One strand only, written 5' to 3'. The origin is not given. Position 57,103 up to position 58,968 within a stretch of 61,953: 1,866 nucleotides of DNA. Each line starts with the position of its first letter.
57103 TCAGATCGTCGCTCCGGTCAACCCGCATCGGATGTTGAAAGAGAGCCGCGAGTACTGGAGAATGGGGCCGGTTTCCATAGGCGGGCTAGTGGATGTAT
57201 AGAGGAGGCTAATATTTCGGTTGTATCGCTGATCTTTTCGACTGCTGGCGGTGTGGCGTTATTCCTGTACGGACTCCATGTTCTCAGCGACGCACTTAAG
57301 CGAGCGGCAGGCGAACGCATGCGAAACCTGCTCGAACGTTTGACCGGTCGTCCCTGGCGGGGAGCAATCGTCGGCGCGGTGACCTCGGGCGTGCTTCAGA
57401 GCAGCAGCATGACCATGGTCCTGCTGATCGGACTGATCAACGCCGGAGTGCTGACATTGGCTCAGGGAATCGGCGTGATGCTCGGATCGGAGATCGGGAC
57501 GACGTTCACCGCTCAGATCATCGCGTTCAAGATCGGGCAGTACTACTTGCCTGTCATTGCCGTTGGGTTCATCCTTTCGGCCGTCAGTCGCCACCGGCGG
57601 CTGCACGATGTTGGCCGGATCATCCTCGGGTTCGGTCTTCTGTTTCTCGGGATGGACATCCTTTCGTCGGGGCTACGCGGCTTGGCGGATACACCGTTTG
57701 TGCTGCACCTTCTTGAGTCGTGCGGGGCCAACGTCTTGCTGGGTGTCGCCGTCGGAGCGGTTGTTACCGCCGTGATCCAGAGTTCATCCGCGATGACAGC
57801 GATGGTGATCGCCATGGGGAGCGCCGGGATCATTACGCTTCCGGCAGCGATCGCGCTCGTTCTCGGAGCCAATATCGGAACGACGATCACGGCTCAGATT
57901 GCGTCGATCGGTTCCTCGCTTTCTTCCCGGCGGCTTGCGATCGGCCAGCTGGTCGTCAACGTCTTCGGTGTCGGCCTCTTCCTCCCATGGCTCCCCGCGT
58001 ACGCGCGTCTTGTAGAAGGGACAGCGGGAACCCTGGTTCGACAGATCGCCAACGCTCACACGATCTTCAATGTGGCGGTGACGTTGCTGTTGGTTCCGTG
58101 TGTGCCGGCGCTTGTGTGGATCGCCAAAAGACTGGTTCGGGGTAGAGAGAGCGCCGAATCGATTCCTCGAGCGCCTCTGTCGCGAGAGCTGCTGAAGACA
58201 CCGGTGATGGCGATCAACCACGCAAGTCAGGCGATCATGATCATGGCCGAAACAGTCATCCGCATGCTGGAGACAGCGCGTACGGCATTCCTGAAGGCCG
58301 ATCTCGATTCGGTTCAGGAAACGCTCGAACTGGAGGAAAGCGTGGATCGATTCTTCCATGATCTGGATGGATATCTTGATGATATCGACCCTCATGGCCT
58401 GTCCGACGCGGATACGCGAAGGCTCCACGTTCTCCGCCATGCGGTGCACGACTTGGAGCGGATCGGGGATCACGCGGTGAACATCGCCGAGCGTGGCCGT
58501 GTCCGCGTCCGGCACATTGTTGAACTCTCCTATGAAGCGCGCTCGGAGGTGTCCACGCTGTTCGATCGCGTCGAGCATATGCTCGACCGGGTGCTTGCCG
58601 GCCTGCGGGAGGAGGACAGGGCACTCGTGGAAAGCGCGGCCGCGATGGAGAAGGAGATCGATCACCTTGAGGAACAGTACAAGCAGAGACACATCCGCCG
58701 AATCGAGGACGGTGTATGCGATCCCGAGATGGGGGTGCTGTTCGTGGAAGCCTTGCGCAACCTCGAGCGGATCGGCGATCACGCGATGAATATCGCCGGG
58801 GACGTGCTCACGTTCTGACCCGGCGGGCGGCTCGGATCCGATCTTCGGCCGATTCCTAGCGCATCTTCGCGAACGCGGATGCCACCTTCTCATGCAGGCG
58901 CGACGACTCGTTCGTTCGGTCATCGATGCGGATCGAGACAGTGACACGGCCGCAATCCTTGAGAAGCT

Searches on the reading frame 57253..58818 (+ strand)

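Call 91: search_protein_families(library=pfam, proteins=[window:57253-58818:+], max_evalue=0.00001)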
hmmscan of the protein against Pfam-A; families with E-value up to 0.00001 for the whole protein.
window:57253-58818:+ (521 aa): 2 families
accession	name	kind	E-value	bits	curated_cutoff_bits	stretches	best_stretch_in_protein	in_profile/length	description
PF02690.20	Na_Pi_cotrans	-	1.2e-65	220.1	29.1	2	3-138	1-136/137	Na+/Pi-cotransporter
PF01895.24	PhoU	-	4e-33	114.1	23.5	2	329-414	2-88/89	PhoU domain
